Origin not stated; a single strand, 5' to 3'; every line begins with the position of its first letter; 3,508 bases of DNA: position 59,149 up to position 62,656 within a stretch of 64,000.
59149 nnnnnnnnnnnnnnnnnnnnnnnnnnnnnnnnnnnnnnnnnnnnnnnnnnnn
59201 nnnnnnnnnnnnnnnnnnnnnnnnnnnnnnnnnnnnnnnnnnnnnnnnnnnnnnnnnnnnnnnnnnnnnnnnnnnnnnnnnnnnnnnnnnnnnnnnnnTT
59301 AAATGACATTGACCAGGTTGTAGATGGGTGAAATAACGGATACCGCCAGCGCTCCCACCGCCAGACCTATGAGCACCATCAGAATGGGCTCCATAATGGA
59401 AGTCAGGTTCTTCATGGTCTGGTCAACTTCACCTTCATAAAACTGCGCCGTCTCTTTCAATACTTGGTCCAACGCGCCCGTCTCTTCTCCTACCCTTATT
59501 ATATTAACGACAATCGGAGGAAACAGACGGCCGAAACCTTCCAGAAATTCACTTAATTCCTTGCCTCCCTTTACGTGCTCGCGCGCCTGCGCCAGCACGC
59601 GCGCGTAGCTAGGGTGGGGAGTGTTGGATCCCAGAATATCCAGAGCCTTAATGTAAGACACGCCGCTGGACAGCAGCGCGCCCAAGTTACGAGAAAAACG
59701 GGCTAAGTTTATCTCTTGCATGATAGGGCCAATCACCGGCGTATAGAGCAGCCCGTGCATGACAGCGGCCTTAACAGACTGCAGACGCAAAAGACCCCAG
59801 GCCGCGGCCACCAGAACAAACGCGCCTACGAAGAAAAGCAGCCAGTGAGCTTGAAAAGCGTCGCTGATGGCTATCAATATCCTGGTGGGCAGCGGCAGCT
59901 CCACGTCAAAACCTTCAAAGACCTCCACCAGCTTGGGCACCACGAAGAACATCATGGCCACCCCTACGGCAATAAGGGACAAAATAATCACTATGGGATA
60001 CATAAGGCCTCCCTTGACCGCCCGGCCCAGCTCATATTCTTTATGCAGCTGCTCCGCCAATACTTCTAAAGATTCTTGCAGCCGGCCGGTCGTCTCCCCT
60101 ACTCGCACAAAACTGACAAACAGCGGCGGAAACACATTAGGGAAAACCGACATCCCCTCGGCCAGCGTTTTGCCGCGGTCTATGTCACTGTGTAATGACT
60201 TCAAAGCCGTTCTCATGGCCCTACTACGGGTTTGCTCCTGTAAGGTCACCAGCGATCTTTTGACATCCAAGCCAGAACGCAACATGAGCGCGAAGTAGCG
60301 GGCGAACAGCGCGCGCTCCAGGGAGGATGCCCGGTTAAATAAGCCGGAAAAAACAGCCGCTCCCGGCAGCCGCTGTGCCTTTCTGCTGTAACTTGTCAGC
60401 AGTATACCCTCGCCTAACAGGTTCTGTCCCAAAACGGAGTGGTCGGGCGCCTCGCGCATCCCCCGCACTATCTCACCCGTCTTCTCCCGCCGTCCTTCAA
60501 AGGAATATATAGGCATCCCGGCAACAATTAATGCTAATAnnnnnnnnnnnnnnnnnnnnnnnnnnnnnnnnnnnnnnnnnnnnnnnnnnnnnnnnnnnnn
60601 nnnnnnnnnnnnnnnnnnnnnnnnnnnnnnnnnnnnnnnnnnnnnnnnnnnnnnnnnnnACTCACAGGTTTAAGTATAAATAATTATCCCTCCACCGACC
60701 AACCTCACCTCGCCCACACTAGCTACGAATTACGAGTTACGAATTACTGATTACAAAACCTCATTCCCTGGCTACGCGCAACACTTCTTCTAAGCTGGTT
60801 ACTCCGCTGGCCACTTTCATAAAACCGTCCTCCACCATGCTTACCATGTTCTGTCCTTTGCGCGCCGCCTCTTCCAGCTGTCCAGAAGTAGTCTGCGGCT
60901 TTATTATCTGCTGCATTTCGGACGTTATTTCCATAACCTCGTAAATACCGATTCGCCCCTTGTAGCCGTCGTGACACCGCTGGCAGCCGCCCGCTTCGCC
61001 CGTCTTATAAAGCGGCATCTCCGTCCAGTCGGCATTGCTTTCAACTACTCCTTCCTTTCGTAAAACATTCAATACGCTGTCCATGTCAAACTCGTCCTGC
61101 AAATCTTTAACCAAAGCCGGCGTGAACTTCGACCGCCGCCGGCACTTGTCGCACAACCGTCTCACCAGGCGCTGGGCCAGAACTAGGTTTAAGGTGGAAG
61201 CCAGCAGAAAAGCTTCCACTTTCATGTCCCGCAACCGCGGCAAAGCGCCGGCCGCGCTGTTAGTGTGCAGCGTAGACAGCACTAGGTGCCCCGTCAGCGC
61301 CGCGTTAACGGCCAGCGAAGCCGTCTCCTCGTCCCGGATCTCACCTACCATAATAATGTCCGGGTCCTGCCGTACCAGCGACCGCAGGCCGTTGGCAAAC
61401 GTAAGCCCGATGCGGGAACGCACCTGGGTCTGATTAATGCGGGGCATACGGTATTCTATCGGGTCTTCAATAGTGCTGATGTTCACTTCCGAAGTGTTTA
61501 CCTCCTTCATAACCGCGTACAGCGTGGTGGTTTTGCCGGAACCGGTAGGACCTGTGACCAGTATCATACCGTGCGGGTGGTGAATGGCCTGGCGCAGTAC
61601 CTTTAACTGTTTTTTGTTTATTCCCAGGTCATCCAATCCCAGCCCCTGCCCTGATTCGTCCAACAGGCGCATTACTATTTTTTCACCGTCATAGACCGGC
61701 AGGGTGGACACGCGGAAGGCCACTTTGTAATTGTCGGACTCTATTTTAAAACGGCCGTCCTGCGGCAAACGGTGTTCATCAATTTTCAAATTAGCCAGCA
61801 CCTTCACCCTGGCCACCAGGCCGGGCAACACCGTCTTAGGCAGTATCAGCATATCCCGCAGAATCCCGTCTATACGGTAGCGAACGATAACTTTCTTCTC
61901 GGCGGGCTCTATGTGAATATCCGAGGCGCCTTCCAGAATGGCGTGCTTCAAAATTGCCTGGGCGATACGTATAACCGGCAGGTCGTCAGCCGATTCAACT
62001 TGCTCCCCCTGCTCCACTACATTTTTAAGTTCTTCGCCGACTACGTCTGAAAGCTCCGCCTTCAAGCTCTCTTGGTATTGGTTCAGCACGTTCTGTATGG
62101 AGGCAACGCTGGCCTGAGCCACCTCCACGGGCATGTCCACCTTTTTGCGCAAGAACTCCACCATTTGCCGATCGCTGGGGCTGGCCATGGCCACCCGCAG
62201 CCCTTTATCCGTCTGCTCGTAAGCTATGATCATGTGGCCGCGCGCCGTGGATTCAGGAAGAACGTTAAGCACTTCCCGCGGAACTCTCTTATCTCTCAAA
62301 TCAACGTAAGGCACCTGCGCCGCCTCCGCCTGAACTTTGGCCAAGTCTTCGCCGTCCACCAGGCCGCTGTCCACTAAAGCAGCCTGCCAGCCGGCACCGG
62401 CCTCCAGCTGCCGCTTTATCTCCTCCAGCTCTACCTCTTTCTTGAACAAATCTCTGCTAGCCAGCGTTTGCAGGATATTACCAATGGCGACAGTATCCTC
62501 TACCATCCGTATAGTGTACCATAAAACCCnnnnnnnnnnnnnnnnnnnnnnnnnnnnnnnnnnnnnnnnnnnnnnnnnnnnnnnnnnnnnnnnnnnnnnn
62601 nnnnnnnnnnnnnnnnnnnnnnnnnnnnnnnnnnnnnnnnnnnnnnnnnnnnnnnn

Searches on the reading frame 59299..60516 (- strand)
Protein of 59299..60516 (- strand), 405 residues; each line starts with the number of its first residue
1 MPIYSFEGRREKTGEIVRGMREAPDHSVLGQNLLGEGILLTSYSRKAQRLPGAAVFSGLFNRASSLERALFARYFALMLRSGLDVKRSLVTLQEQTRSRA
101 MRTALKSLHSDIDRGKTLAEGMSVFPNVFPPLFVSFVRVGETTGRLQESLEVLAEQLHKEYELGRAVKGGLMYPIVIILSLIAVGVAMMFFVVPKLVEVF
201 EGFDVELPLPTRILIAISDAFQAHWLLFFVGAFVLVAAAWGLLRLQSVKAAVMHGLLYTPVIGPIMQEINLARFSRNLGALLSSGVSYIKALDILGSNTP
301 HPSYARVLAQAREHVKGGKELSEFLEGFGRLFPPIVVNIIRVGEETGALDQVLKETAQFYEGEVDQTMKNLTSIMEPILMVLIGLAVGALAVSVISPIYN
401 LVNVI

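Call 78: search_protein_families(library=pfam, proteins=[window:59299-60516:-], max_evalue=0.1)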
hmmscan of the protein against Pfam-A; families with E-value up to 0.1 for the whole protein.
window:59299-60516:- (405 aa): 2 families
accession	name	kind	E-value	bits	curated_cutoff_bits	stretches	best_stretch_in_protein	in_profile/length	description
PF00482.28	T2SSF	-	7.6e-56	187.9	25.2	2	71-194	1-125/125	Type II secretion system (T2SS), protein F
PF13796.11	Sensor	-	0.02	15.4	28.2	1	225-288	26-88/162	Putative sensor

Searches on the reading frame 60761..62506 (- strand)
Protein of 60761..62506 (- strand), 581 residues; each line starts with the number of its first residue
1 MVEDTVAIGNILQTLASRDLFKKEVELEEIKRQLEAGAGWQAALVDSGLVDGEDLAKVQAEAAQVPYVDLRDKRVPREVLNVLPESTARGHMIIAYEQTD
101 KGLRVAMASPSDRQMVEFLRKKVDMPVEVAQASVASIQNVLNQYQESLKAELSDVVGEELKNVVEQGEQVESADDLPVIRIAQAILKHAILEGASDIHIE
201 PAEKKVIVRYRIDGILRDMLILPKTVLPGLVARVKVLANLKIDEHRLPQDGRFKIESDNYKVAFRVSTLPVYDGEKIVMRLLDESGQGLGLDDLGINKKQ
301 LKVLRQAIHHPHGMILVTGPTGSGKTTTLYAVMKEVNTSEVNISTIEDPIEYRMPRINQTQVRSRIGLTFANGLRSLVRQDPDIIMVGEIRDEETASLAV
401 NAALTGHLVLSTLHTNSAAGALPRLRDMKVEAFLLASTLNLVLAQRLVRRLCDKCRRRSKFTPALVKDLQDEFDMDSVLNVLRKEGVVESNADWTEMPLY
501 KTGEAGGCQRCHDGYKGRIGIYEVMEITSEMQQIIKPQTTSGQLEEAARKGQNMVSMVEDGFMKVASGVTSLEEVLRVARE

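Call 78: search_protein_families(library=pfam, proteins=[window:60761-62506:-], max_evalue=0.1)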
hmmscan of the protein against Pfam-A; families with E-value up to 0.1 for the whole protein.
window:60761-62506:- (581 aa): 29 families (the best 25 are shown)
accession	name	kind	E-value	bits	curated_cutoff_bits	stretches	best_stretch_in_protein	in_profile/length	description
PF00437.27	T2SSE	-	7.2e-135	449.8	24.9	1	172-577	2-370/370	Type II/IV secretion system protein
PF05157.20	MshEN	-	2.1e-14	53.7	23.1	1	64-149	2-88/90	MshEN domain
PF13604.12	AAA_30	-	9.5e-07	29.2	27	1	296-339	2-45/191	AAA domain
PF13191.12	AAA_16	-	4e-05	24.6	32.6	1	304-399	12-103/167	AAA ATPase domain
PF13086.12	AAA_11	-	0.00011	22.6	27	1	296-337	2-42/257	AAA domain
PF25199.1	nSTAND_NTPase5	-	0.00029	21.1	34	1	313-357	42-87/145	Novel STAND NTPase 5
PF13401.12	AAA_22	-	0.0003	21.5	27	1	311-346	4-37/130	AAA domain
PF03215.21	Rad17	-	0.00057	20.3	23.8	1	293-365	20-95/186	Rad17 P-loop domain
PF13555.12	AAA_29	-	0.00064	19.9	27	1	308-333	18-43/61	P-loop containing region of AAA domain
PF00004.35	AAA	-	0.001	20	21.2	1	315-347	1-35/131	ATPase family associated with various cellular activities (AAA)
PF00005.33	ABC_tran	-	0.0014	19.7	25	1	314-372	13-67/137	ABC transporter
PF03266.21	NTPase_1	-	0.0014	19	23.9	1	315-344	2-31/168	NTPase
PF20720.3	nSTAND3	-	0.0019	18.3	27.2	1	310-349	15-54/155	Novel STAND NTPase 3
PF04851.21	ResIII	-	0.0027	18.1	22.5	1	301-339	12-50/164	Type III restriction enzyme, res subunit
PF13245.12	AAA_19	-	0.003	18.2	25.1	1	307-340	4-39/134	AAA domain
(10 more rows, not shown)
